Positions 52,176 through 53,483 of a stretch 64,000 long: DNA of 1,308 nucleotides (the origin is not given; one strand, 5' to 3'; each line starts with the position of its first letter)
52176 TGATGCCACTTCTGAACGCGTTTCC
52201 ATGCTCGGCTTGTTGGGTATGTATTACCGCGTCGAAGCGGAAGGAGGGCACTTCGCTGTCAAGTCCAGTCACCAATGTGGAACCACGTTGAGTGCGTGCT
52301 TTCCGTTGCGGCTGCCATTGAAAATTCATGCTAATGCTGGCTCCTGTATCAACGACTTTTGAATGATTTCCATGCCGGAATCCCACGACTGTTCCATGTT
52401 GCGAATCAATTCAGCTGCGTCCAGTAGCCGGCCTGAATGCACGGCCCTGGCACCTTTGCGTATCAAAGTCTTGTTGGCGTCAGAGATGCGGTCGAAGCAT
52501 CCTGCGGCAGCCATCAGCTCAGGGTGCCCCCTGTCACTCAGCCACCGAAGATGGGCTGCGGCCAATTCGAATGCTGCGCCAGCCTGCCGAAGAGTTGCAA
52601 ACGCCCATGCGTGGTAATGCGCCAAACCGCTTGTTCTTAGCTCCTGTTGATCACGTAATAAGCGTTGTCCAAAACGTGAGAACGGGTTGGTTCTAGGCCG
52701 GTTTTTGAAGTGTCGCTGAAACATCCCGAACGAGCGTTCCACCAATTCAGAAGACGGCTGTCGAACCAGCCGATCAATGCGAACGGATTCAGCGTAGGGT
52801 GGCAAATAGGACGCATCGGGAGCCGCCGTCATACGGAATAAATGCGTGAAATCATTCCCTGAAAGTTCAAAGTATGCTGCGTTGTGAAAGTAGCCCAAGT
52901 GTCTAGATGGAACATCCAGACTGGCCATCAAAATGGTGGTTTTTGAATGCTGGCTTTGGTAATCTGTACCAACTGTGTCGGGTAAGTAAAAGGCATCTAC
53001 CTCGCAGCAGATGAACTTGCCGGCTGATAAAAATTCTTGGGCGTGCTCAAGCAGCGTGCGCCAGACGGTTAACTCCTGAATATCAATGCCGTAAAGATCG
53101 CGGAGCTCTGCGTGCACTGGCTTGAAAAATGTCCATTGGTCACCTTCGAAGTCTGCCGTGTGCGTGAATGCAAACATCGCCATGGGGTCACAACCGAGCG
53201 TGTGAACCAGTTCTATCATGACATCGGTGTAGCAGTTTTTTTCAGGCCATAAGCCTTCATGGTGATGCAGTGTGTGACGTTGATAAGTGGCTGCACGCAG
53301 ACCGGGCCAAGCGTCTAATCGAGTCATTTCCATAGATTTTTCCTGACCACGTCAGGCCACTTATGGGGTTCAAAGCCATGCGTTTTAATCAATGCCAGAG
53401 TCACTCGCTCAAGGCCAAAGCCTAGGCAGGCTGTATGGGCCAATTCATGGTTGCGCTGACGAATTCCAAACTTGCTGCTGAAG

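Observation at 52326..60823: Seven-gene aminoacyl-carrier-protein cluster built around a tRNA-independent SerRS-like ligase, with no assigned pathway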

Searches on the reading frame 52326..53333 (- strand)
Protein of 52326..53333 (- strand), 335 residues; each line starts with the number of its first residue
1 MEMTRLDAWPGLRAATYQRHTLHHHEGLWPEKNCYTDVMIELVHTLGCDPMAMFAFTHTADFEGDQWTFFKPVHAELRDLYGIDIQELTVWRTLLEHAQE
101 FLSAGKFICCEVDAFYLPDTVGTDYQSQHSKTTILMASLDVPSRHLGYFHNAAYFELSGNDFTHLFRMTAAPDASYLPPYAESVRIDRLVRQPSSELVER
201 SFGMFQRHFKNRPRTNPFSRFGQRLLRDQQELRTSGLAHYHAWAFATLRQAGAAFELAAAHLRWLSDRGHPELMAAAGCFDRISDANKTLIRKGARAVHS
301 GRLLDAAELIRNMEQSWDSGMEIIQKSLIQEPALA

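Call 3: search_protein_families(library=pfam, proteins=[window:52326-53333:-], max_evalue=0.01)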
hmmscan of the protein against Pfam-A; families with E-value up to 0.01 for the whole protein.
window:52326-53333:- (335 aa): 1 family
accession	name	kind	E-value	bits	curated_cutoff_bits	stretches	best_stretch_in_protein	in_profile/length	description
PF08893.15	DUF1839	-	2.3e-99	333.1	22.5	1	14-325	2-312/313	Domain of unknown function (DUF1839)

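Call 4: search_protein_families(library=ncbifam, proteins=[window:52326-53333:-], max_evalue=0.01)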
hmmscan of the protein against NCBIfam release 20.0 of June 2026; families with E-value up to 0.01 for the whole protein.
window:52326-53333:- (335 aa): 0 families

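Call 31: search_solved_structures(query=window:52326-53333:-, max_evalue=10, show_alignments=1)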
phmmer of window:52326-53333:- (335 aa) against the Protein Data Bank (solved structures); distinct sequences matched with E-value up to 10: 11.
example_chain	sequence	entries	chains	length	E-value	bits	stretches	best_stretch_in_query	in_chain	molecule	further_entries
3cnj_A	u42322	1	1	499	1.2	11.7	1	259-292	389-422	Cholesterol oxidase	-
4rek_A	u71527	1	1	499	1.2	11.7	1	259-292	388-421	Cholesterol oxidase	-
3gyi_A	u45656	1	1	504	1.2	11.7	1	259-292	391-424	Cholesterol oxidase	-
3b6d_A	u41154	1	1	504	1.2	11.7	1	259-292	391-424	Cholesterol oxidase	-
1b8s_A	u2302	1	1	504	1.2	11.7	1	259-292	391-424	PROTEIN (CHOLESTEROL OXIDASE)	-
1cbo_A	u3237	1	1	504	1.2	11.7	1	259-292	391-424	PROTEIN (CHOLESTEROL OXIDASE)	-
1cc2_A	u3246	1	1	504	1.2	11.7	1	259-292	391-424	PROTEIN (CHOLESTEROL OXIDASE)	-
1b4v_A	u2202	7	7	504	1.2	11.7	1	259-292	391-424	PROTEIN (CHOLESTEROL OXIDASE) | CHOLESTEROL OXIDASE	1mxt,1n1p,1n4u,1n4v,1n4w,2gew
3b3r_A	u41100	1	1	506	1.2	11.7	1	259-292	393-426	Cholesterol oxidase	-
1ijh_A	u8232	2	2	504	1.2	11.7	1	259-292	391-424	CHOLESTEROL OXIDASE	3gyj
4u2l_A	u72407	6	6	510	1.2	11.7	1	259-292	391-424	Cholesterol oxidase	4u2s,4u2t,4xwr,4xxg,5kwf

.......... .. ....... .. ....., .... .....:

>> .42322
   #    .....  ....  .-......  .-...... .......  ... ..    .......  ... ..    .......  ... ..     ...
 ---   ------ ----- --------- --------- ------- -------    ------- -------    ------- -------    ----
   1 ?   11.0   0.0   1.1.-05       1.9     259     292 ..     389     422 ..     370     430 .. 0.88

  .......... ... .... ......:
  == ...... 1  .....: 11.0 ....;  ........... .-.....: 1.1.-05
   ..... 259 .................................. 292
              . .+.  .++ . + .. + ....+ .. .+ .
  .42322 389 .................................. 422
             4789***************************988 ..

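Call 32: find_homologous_proteins(query=window:52326-53333:-, max_evalue=0.001)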
Query window:52326-53333:- (335 aa): 5196 proteins with E <= 0.001 among 8000 candidates; the best 120 are listed.
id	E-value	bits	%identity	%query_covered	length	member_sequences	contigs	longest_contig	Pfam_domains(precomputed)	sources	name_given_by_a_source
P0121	4.8e-230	781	100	100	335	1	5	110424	PF08893.16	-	-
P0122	2.4e-184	630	81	100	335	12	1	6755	PF08893.16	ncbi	-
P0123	1.6e-180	618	79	100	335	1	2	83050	PF08893.16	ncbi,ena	-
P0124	2.3e-176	604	77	100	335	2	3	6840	PF08893.16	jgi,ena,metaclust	metaclust:\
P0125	1.7e-174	598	76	100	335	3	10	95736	PF08893.16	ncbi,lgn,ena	-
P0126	7.8e-172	589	75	100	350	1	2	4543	PF08893.16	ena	-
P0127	2.1e-168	578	74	100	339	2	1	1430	PF08893.16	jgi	jgi:hypothetical protein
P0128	8.2e-166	569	72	100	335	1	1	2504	PF08893.16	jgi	jgi:hypothetical protein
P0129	2.7e-161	555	72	100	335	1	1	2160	PF08893.16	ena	-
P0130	1.6e-159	549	72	99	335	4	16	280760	PF08893.16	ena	-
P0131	8.0e-143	494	64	98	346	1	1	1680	PF08893.16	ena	-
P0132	5.5e-140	485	64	98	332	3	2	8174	PF08893.16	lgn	-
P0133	2.1e-136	473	63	97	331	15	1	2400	PF08893.16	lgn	-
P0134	2.2e-136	473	62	97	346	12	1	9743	PF08893.16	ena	-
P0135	1.4e-134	467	61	97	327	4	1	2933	PF08893.16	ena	-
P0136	3.0e-134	466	63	98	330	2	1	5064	PF08893.16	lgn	-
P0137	3.8e-134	465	62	98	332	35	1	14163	PF08893.16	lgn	-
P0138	5.1e-133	462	61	97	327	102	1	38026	PF08893.16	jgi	jgi:hypothetical protein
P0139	7.3e-133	461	60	97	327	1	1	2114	PF08893.16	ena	-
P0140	7.9e-133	461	60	97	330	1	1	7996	PF08893.16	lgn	-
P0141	2.1e-132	460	62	97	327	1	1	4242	PF08893.16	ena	-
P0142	1.8e-131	457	61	97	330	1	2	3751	PF08893.16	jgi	jgi:Domain of unknown function (DUF1839)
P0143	3.0e-131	456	62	97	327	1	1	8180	PF08893.16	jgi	jgi:Domain of unknown function (DUF1839)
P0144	1.2e-130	454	63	95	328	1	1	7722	PF08893.16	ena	-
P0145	1.3e-130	454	60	99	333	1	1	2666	PF08893.16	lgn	-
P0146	1.4e-130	454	60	97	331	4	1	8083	PF08893.16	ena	-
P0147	4.2e-130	452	59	98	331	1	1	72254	PF08893.16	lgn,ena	-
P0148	4.2e-130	452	61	97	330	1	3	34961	PF08893.16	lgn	-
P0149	4.7e-130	452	60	99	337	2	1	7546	PF08893.16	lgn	-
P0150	4.7e-130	452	59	97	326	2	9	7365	PF08893.16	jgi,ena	jgi:hypothetical protein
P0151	1.9e-129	450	60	97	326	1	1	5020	PF08893.16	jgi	jgi:hypothetical protein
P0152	1.9e-129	450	60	97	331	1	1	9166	PF08893.16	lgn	-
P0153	2.7e-129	449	61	97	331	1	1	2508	PF08893.16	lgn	-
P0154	8.8e-129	448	61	97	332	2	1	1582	PF08893.16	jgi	jgi:hypothetical protein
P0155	1.7e-128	447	59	97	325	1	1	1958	PF08893.16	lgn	-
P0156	1.9e-128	447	59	98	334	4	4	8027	PF08893.16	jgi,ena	-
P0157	2.1e-128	447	60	97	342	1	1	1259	PF08893.16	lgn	-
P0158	2.6e-128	446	61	97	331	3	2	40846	PF08893.16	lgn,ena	-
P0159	3.1e-128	446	62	95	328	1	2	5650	PF08893.16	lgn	-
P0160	3.2e-128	446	61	97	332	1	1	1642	PF08893.16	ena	-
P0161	3.5e-128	446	60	98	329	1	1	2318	PF08893.16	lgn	-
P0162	3.6e-128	446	61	94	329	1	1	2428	PF08893.16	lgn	-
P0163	5.3e-128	445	61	96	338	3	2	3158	PF08893.16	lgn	-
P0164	7.5e-128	445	59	97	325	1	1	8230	PF08893.16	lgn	-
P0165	9.6e-128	444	60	97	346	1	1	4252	PF08893.16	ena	-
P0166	1.7e-127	444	59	97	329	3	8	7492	PF08893.16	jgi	jgi:hypothetical protein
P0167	2.4e-127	443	59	97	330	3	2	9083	PF08893.16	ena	-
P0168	3.4e-127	443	60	97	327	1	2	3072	PF08893.16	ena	-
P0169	4.1e-127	442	58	97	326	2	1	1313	PF08893.16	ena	-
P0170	4.4e-127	442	59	98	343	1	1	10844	PF08893.16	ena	-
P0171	8.3e-127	441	59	97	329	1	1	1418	PF08893.16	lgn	-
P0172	9.5e-127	441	60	97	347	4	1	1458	PF08893.16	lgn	-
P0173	1.1e-126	441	60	96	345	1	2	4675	PF08893.16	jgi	-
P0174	1.1e-126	441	61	97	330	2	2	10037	PF08893.16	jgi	jgi:hypothetical protein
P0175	1.2e-126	441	60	96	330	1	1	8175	PF08893.16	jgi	jgi:hypothetical protein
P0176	2.1e-126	440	59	97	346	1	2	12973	PF08893.16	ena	-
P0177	2.4e-126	440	61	95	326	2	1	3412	PF08893.16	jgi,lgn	jgi:hypothetical protein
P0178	2.5e-126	440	59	99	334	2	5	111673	PF08893.16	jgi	jgi:hypothetical protein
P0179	2.5e-126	440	60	98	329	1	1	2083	PF08893.16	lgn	-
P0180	2.6e-126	440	59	97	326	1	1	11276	PF08893.16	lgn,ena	-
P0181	2.7e-126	440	59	97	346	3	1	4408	PF08893.16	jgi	jgi:hypothetical protein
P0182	2.7e-126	440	59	97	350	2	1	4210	PF08893.16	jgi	jgi:hypothetical protein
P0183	3.5e-126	439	61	97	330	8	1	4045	PF08893.16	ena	-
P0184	3.7e-126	439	60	94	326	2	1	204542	PF08893.16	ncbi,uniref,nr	ncbi:DUF1839 family protein [Ramlibacter humi]|uniref:DUF1839 family protein n=1 Tax=Ramlibacter hum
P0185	3.9e-126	439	59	97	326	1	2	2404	PF08893.16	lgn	-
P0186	6.2e-126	438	60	97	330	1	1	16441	PF08893.16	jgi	jgi:hypothetical protein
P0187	6.7e-126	438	59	99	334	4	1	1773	PF08893.16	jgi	jgi:hypothetical protein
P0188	8.1e-126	438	59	96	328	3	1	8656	PF08893.16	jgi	jgi:hypothetical protein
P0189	8.5e-126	438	58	98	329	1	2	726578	PF08893.16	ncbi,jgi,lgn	jgi:hypothetical protein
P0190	8.7e-126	438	59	97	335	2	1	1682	PF08893.16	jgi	-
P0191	9.3e-126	438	58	97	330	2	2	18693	PF08893.16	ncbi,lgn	-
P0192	1.1e-125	438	59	97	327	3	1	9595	PF08893.16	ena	-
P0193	1.5e-125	437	59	97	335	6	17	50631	PF08893.16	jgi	jgi:hypothetical protein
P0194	1.5e-125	437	58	98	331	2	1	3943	PF08893.16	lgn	-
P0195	1.5e-125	437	59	99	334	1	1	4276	PF08893.16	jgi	jgi:hypothetical protein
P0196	1.7e-125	437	58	97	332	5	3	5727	PF08893.16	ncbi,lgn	-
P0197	2.3e-125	437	58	98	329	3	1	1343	PF08893.16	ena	-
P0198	2.4e-125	436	58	97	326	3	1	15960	PF08893.16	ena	-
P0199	2.7e-125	436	59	97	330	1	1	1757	PF08893.16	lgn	-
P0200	2.8e-125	436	57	97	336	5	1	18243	PF08893.16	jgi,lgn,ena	-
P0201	3.1e-125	436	59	97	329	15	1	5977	PF08893.16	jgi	jgi:hypothetical protein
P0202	3.1e-125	436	57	97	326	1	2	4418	PF08893.16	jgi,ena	-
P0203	3.2e-125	436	58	97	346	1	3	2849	PF08893.16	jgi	jgi:hypothetical protein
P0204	3.2e-125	436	58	96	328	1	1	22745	PF08893.16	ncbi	-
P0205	3.8e-125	436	58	98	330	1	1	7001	PF08893.16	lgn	-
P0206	4.1e-125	436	60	95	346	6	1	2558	PF08893.16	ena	-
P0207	4.2e-125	436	58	97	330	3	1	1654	PF08893.16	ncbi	-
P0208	4.3e-125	436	59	98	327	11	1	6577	PF08893.16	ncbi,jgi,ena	jgi:hypothetical protein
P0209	4.4e-125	436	58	99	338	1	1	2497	PF08893.16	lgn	-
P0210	5.6e-125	435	58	99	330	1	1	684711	PF08893.16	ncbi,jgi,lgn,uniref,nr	ncbi:MAG TPA: DUF1839 family protein [Ramlibacter sp.]|jgi:hypothetical protein|uniref:DUF1839 famil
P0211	6.4e-125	435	58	97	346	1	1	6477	PF08893.16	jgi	jgi:Domain of unknown function (DUF1839)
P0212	7.1e-125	435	59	97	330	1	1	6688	PF08893.16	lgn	-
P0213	8.4e-125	435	60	97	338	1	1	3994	PF08893.16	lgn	-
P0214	8.6e-125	435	58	98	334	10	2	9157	PF08893.16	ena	-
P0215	9.2e-125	435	59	97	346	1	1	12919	PF08893.16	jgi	jgi:hypothetical protein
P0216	9.3e-125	435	58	98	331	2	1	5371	PF08893.16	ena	-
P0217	1.4e-124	434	59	99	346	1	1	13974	PF08893.16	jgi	jgi:hypothetical protein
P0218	1.6e-124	434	59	97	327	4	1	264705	PF08893.16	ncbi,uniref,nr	ncbi:DUF1839 family protein [Caenimonas soli]|uniref:DUF1839 family protein n=1 Tax=Caenimonas soli 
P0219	2.1e-124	433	58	97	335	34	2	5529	PF08893.16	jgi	jgi:hypothetical protein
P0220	2.2e-124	433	59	96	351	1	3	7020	PF08893.16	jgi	jgi:hypothetical protein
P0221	2.2e-124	433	57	98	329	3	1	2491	PF08893.16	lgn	-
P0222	2.3e-124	433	58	95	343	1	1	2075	PF08893.16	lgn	-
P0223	2.3e-124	433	58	97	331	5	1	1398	PF08893.16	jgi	jgi:hypothetical protein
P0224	2.6e-124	433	59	98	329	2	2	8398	PF08893.16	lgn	-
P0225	2.8e-124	433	58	97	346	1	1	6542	PF08893.16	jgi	jgi:Domain of unknown function (DUF1839)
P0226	2.8e-124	433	57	98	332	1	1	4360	PF08893.16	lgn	-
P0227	2.9e-124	433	58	97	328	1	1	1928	PF08893.16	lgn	-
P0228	3.2e-124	433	58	97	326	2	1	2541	PF08893.16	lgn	-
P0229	3.2e-124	433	58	99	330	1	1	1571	PF08893.16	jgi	jgi:hypothetical protein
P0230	3.5e-124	433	58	97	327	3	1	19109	PF08893.16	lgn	-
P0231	3.9e-124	432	58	97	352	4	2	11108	PF08893.16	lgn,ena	-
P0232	4.2e-124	432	58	98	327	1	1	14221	PF08893.16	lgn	-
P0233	4.7e-124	432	57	97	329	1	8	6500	PF08893.16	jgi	jgi:hypothetical protein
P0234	4.7e-124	432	57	97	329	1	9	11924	PF08893.16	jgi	jgi:hypothetical protein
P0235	6.4e-124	432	59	97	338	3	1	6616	PF08893.16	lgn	-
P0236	7.2e-124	432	59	97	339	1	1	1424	PF08893.16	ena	-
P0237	1.1e-123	431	57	97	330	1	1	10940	PF08893.16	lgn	-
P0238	1.1e-123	431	59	97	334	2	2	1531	PF08893.16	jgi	-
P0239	1.2e-123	431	58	97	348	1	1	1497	PF08893.16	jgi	jgi:hypothetical protein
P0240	1.3e-123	431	58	97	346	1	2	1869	PF08893.16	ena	-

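Call 35: search_protein_families(library=pfam, alignment_id=A2, max_evalue=10)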
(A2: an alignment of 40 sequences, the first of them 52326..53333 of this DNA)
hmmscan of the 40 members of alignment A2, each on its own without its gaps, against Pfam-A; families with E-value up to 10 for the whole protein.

A. member 1, window:52326-53333:- (335 aa): 1 family
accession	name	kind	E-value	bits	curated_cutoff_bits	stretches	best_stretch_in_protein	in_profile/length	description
PF08893.15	DUF1839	-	2.3e-99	333.1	22.5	1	14-325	2-312/313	Domain of unknown function (DUF1839)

B. families by the number of members that match (of 40 scanned): 6 families
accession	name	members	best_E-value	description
PF08893.15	DUF1839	40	8e-109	Domain of unknown function (DUF1839)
PF06527.16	TniQ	1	0.0072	TniQ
PF24029.1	DUF7340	1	0.16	Domain of unknown function (DUF7340)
PF00436.31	SSB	1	0.2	Single-strand binding protein family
PF16199.10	Radical_SAM_C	1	0.21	Radical_SAM C-terminal domain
PF13439.12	Glyco_transf_4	1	0.32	Glycosyltransferase Family 4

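Call 40: predict_structure(alignment_id=A2)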
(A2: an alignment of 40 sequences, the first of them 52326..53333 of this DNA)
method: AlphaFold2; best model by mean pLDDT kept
length: 335 residues; sequences in the alignment: 40
mean_pLDDT: 91.2   pTM: 0.90
mean pLDDT of the five models: 91.2, 90.1, 90.1, 89.5, 88.9
residues with pLDDT >= 90: 252; 70-90: 71; 50-70: 6; < 50: 6
segments of 3 or more residues with pLDDT < 50: 332-335
pLDDT, mean of each block of 10 residues (from residue 1): 80 93 84 91 97 95 85 95 93 89 95 89 74 95 96 93 89 76 96 96 97 94 93 92 88 96 98 98 97 95 95 98 92 44
secondary structure, 60 per line:
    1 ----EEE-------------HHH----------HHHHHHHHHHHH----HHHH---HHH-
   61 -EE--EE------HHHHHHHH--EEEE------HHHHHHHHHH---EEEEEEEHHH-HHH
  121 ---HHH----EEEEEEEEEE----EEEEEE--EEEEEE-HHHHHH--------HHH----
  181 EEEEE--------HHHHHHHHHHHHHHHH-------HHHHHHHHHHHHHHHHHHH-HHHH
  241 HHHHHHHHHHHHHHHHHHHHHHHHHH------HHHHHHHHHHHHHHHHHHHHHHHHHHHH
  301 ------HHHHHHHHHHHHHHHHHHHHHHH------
elements in order: E5-7 H34-45 H50-53 H74-81 E84-87 H94-103 E107-113 E131-140 E145-150 E153-158 H160-165 E181-185 H194-209 H217-235 H237-266 H273-300 H307-329

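Call 46: fold_search(model_id=the predicted structure, library=pdb)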
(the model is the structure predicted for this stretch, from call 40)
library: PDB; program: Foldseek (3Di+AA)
matches with E <= 10: 290; with E <= 0.001: 16
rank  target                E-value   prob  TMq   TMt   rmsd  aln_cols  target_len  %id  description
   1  8gs1_B                4.3e-08  1.00  0.55  0.56   7.3       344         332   17  Crystal structure of AziU2-U3 complex from Streptomyces sahachiroi NRRL2485 (released 2023-09-06)
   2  7wuw_C                8.1e-08  1.00  0.56  0.57   7.1       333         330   17  Crystal structure of AziU3/U2 from Streptomyces sahachiroi (released 2022-09-07)
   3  9qvp_A                9.4e-08  1.00  0.57  0.61   5.8       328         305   12  Crystal structure of the CtaG_H128A variant from Ruminiclostridium cellulolyticum (P2(1)2(1)2(1)-medium) (released 2025-10-01)
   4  8gs1_D                1.1e-07  1.00  0.57  0.57   7.1       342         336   16  Crystal structure of AziU2-U3 complex from Streptomyces sahachiroi NRRL2485 (released 2023-09-06)
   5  9qvq_B                1.7e-07  1.00  0.56  0.61   6.1       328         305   14  Crystal structure of the CtaG_H128A variant from Ruminiclostridium cellulolyticum in complex with PHBA (P2(1)-medium) (released 2025-10-01)
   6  9qvo                  2.4e-07  1.00  0.56  0.60   5.7       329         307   12  Crystal structure of the CtaG_H128A variant from Ruminiclostridium cellulolyticum (P2(1)-small) (released 2025-10-01)
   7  9qvk                  2.9e-07  1.00  0.57  0.61   5.7       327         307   11  Crystal structure of the CtaG_C11A variant from Ruminiclostridium cellulolyticum (P2(1)-small) (released 2025-10-01)
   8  9qvs                  3.1e-07  1.00  0.56  0.60   5.8       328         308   11  Crystal structure of the CtaG_D144N variant from Ruminiclostridium cellulolyticum (P2(1)-small) (released 2025-10-01)
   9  9qvj_A                4.0e-07  1.00  0.56  0.60   5.7       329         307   12  Crystal structure of CtaG from Ruminiclostridium cellulolyticum (P2(1)-medium) (released 2025-10-01)
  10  9qvl                  4.4e-07  1.00  0.57  0.60   6.4       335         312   11  Crystal structure of the CtaG_C11A variant from Ruminiclostridium cellulolyticum (P2(1)2(1)2(1)-small) (released 2025-10-01)
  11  9quz                  7.8e-07  1.00  0.56  0.60   5.7       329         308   12  Crystal structure of CtaG from Ruminiclostridium cellulolyticum (P2(1)-small) (released 2025-10-01)
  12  7yn1_A                6.0e-05  1.00  0.60  0.58   5.6       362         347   14  Crystal structure of selenomethionine labeled CcbD (released 2023-08-02)
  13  7yn1_B                7.0e-05  1.00  0.56  0.55   5.9       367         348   14  Crystal structure of selenomethionine labeled CcbD (released 2023-08-02)
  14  9dks_A                1.8e-04  1.00  0.58  0.56   5.9       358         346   14  Crystal structure of CcbD C19S mutant complexed with single PCP domain of CcbZ (released 2025-09-17)
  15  7yn2_A                6.1e-04  1.00  0.57  0.56   5.9       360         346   13  Crystal structure of CcbD with methylthiolincosamide (released 2023-08-02)
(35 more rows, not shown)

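Call 62: search_dna_similar(query=window:52326-53333:-, collection=plasmids, mode=protein, max_rows=60, rows=best)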
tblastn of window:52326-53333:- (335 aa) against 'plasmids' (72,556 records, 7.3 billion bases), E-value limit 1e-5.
Records with a match: 65; places in all: 71; records where one place covers at least 80% of the query: 61.
Best place of each record, by identity: <60% 65.
By first word of the organism name: Rhizobium 18; Azospirillum 11; Burkholderia 10; Mycetohabitans 9; Caballeronia 7; Cupriavidus 4; Shinella 3; Methylobacterium 2; Phyllobacterium 1.
By predicted mobility (MOB-suite, as given by PLSDB): non-mobilizable 44; conjugative 14; mobilizable 7.
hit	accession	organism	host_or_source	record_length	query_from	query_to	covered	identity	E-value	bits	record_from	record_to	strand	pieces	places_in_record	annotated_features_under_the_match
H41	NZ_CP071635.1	Rhizobium sp. NZLR1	lentil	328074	11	321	93%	39.6%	1e-54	199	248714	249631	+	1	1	DUF1839 family protein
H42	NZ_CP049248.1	Rhizobium rhizoryzae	cell culture,soil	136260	8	328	96%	38.3%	2e-60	216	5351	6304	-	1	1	DUF1839 family protein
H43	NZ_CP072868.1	Rhizobium sp. NLR16a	lentil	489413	9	328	96%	38.3%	3e-56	203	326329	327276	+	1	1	DUF1839 family protein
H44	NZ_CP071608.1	Rhizobium binae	lentil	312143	11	321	93%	39.4%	1e-54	199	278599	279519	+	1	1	DUF1839 family protein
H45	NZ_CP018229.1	Rhizobium leguminosarum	Vavilovia formosa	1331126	9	321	93%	39.0%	6e-54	197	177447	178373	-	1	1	record has no annotation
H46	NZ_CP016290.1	Rhizobium leguminosarum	Vavilovia formosa,cell culture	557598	9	321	93%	38.7%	1e-52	193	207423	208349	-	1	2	DUF1839 family protein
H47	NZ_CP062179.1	Mycetohabitans endofungorum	Rhizopus microsporus,bacterial ...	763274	15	331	95%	38.0%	5e-50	186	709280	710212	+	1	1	DUF1839 family protein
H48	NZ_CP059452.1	Azospirillum brasilense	Prokaryotes,soil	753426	20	327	92%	39.0%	2e-49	184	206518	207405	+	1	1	DUF1839 family protein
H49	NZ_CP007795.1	Azospirillum argentinense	Triticum aestivum L.,Root,wheat ...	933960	20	324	91%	39.3%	4e-51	189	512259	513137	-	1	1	DUF1839 family protein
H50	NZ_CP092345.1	Rhizobium gallicum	Phaseolus vulgaris,Cell culture,nodule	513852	12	328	95%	37.8%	4e-55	201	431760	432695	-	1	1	DUF1839 family protein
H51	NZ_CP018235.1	Rhizobium leguminosarum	Vavilovia formosa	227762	11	321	93%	38.5%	3e-52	192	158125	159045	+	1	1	DUF1839 family protein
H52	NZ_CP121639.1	Rhizobium leguminosarum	Trifolium ambiguum,cell culture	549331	9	321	93%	38.1%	1e-52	193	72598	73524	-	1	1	DUF1839 family protein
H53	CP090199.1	Rhizobium leguminosarum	Trifolium ambiguum,Cell culture,nodule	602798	9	321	93%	38.1%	1e-52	193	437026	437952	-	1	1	DUF1839 family protein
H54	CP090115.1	Rhizobium leguminosarum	Trifolium ambiguum,Cell culture,Plant ...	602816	9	321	93%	38.1%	1e-52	193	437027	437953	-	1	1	DUF1839 family protein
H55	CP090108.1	Rhizobium leguminosarum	Trifolium ambiguum,Cell culture,Plant ...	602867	9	321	93%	38.1%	1e-52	193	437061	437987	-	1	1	DUF1839 family protein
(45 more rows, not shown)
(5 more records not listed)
